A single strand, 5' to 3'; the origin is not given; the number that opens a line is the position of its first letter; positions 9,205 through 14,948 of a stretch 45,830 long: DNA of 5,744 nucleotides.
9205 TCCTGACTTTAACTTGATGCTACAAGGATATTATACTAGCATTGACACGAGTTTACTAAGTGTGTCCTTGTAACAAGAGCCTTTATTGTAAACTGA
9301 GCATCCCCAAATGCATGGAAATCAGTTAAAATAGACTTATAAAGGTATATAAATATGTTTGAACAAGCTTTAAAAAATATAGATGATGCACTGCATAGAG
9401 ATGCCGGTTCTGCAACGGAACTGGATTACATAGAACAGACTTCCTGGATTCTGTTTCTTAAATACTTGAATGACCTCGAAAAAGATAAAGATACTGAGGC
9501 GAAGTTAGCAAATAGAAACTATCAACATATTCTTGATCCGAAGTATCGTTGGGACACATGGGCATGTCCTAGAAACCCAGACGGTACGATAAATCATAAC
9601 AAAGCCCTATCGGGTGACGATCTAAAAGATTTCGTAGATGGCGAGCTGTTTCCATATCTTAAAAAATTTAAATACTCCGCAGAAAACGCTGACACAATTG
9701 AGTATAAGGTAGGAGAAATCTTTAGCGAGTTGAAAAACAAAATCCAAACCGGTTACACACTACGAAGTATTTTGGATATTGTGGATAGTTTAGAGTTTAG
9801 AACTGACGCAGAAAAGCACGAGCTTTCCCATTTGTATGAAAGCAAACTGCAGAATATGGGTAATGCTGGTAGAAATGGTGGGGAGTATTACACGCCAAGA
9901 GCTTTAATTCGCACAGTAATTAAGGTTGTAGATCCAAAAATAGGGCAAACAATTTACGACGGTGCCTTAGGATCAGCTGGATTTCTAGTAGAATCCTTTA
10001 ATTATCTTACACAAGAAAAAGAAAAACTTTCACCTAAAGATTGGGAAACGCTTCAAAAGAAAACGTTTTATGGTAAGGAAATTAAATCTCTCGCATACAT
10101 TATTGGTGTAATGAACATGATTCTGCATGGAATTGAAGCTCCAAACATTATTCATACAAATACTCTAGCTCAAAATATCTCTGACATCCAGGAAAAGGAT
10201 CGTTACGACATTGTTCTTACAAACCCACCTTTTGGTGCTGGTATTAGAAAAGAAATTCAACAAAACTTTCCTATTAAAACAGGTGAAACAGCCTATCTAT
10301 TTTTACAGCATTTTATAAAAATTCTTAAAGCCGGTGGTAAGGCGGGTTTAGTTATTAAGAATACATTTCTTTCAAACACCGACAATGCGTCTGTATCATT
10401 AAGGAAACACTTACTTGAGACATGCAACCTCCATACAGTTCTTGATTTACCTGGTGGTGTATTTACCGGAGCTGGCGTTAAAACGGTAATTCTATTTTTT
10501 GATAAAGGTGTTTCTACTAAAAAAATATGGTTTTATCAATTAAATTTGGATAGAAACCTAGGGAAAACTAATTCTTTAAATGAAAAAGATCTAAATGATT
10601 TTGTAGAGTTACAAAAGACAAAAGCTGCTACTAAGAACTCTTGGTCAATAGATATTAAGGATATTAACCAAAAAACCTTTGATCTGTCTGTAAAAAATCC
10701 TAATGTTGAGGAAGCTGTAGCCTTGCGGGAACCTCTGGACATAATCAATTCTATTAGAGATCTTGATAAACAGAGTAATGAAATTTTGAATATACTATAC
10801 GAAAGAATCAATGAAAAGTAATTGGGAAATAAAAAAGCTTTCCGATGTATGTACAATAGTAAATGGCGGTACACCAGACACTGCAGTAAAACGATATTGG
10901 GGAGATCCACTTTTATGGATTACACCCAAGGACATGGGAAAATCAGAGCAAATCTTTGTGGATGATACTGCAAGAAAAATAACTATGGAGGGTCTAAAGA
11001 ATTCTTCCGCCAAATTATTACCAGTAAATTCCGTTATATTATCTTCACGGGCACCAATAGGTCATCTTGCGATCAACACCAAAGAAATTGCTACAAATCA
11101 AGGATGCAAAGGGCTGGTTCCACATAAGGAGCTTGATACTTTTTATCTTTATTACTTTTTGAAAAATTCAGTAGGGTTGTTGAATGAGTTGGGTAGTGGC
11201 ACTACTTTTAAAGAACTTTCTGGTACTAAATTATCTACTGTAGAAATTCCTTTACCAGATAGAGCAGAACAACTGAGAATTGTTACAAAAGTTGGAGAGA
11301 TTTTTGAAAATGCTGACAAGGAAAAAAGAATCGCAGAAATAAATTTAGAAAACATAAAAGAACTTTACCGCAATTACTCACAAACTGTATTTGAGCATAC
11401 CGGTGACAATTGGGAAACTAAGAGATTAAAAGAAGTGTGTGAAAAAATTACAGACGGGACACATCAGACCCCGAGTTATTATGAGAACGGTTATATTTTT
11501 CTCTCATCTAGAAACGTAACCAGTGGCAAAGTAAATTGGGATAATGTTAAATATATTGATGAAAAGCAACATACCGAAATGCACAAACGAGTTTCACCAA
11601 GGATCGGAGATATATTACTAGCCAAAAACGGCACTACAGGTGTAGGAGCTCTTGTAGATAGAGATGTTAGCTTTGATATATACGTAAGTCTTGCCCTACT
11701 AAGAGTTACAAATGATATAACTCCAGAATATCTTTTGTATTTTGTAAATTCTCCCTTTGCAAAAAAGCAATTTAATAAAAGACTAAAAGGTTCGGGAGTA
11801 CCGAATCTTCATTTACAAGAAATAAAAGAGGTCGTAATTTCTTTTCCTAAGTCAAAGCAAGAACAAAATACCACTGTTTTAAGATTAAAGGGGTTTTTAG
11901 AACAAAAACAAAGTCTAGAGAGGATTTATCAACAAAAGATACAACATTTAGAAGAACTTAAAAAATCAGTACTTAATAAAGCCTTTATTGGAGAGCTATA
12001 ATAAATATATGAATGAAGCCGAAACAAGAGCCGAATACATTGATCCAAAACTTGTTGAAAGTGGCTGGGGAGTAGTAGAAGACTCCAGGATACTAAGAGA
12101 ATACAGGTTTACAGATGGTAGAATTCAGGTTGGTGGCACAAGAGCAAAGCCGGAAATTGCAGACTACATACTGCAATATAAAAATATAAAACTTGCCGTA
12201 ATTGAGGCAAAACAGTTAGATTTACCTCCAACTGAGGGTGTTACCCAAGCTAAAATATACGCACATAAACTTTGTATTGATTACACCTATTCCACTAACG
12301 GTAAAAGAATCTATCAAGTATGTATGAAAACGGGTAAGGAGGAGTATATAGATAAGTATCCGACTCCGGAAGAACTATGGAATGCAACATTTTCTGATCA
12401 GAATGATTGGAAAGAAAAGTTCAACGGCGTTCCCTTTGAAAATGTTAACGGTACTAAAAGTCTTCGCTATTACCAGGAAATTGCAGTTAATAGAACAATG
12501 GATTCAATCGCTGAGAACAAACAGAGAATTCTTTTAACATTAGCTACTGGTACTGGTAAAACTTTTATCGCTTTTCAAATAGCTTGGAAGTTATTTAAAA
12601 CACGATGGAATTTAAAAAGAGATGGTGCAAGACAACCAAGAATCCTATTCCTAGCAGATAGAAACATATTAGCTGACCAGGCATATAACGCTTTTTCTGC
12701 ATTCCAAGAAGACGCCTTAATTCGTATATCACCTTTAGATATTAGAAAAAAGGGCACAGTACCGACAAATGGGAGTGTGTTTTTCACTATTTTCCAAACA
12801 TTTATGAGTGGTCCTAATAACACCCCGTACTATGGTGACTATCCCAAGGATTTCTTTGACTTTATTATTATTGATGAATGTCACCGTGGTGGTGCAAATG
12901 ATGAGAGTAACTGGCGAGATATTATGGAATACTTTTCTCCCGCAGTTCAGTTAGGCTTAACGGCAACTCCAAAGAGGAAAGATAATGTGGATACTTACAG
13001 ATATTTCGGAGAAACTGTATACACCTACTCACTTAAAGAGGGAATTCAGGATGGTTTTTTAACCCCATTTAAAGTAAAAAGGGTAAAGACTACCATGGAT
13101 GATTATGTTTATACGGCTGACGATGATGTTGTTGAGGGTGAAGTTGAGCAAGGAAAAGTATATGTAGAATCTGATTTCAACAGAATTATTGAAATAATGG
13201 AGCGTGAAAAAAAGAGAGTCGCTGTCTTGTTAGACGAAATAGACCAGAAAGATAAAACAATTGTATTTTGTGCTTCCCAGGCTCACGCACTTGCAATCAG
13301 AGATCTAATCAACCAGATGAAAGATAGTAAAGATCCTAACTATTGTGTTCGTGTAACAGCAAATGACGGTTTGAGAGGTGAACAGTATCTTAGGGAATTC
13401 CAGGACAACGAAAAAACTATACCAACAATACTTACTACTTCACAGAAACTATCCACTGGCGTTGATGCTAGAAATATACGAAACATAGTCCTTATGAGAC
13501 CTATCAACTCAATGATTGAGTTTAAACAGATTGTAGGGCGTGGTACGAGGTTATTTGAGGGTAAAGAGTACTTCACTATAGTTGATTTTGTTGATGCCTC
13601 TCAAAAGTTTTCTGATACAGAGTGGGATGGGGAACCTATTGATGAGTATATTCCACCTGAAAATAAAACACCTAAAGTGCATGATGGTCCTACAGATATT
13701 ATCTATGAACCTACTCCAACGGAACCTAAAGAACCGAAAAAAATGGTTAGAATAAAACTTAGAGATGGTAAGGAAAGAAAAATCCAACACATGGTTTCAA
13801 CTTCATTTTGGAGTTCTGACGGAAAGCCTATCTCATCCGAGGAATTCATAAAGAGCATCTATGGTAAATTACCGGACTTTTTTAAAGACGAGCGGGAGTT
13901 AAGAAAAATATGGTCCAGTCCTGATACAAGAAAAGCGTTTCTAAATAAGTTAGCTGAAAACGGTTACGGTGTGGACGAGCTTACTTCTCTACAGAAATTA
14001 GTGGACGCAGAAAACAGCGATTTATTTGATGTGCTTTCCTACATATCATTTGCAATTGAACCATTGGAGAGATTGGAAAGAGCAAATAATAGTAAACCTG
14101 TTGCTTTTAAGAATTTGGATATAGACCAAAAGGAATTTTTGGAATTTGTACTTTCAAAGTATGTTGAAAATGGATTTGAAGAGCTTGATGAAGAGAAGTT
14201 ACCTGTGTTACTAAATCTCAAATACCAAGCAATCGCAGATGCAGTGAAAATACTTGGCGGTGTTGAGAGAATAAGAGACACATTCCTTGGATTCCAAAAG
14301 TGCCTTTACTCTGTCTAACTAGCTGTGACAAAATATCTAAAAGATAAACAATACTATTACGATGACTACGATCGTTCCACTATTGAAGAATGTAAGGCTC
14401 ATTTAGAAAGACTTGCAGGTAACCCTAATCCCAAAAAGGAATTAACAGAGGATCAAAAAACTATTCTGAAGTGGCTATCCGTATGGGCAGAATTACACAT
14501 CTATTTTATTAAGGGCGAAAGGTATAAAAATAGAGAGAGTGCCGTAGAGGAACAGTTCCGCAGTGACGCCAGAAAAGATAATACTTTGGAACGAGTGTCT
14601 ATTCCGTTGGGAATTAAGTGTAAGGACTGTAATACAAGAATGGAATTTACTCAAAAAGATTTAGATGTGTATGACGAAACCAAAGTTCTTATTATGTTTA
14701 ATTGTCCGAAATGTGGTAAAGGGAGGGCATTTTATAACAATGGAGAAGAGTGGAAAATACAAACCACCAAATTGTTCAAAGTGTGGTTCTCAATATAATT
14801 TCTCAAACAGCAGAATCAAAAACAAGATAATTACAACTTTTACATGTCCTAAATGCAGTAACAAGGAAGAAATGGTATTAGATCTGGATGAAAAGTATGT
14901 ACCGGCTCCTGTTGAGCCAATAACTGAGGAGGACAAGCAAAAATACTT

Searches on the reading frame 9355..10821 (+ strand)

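Call 3: search_protein_families(library=pfam, proteins=[window:9355-10821:+], max_evalue=0.1)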
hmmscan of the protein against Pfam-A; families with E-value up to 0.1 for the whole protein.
window:9355-10821:+ (488 aa): 6 families
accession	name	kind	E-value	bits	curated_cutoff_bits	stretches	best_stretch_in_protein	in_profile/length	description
PF02384.22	N6_Mtase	-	7.3e-63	213.2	20.4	1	154-450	3-303/311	N-6 DNA Methylase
PF07669.17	Eco57I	-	6.1e-12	46.4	25.3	1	270-366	60-167/171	Eco57I restriction-modification methylase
PF12161.14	HsdM_N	-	3.8e-08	34.5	24.5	1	3-140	2-132/135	HsdM N-terminal domain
PF05175.20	MTS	-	0.002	18.3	23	1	267-304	82-121/170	Methyltransferase small domain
PF20473.4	MmeI_Mtase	-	0.041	13.5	27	0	199-261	22-88/259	MmeI, DNA-methyltransferase domain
PF01170.24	UPF0020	-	0.065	13.4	22.3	0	273-300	110-138/197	RMKL-like, methyltransferase domain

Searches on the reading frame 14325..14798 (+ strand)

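Call 3: search_protein_families(library=pfam, proteins=[window:14325-14798:+], max_evalue=0.1)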
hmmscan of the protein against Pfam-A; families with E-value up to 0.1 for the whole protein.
window:14325-14798:+ (157 aa): 12 families
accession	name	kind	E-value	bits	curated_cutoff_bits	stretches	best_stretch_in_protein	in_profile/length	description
PF01155.25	HypA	-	1.8e-06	28.4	28.9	1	80-148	54-110/112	Hydrogenase/urease nickel incorporation, metallochaperone, hypA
PF25412.1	zf-C2H2_ZNF592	-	0.0016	18.7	27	1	121-138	3-20/45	ZNF592-like C2H2 zinc finger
PF25206.1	DUF7836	-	0.0063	16.8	26.7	1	97-134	8-40/59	Domain of unknown function (DUF7836)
PF12540.13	DUF3736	-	0.0091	16.5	22.6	1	6-100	20-117/142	Protein of unknown function (DUF3736)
PF24292.1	DUF7479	-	0.011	16.3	27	1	97-132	3-38/60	Domain of unknown function (DUF7479)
PF13451.12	zf_Tbcl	-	0.026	14.9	24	1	97-132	5-38/48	Probable treble clef domain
PF25208.1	DUF7838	-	0.04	14.3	28.5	0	126-139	8-21/55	Domain of unknown function (DUF7838)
PF08063.17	Zn_ribbon_PADR1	-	0.047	13.9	25.1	0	126-140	4-18/42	PADR1 domain, zinc ribbon fold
PF04619.18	Adhesin_Dr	-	0.056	13.9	23.6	0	74-124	23-73/139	Dr-family adhesin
PF12322.14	T4_baseplate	-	0.066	13.3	24.5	0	118-147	80-108/219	T4 bacteriophage base plate protein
PF23281.1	DAAF9_N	-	0.079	12.7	27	0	46-99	105-158/209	Dynein axonemal assembly factor 9 N-terminal domain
PF01096.23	Zn_ribbon_TFIIS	-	0.094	13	21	0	125-137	1-13/39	Transcription factor S-II (TFIIS)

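Call 4: search_protein_families(library=padloc, proteins=[window:14325-14798:+], max_evalue=0.1)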
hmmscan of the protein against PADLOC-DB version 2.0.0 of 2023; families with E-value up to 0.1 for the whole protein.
window:14325-14798:+ (157 aa): 1 family
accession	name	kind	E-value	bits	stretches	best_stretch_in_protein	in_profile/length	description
PDLC02712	PbeC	-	0.0037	13.8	1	61-127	450-511/622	PbeC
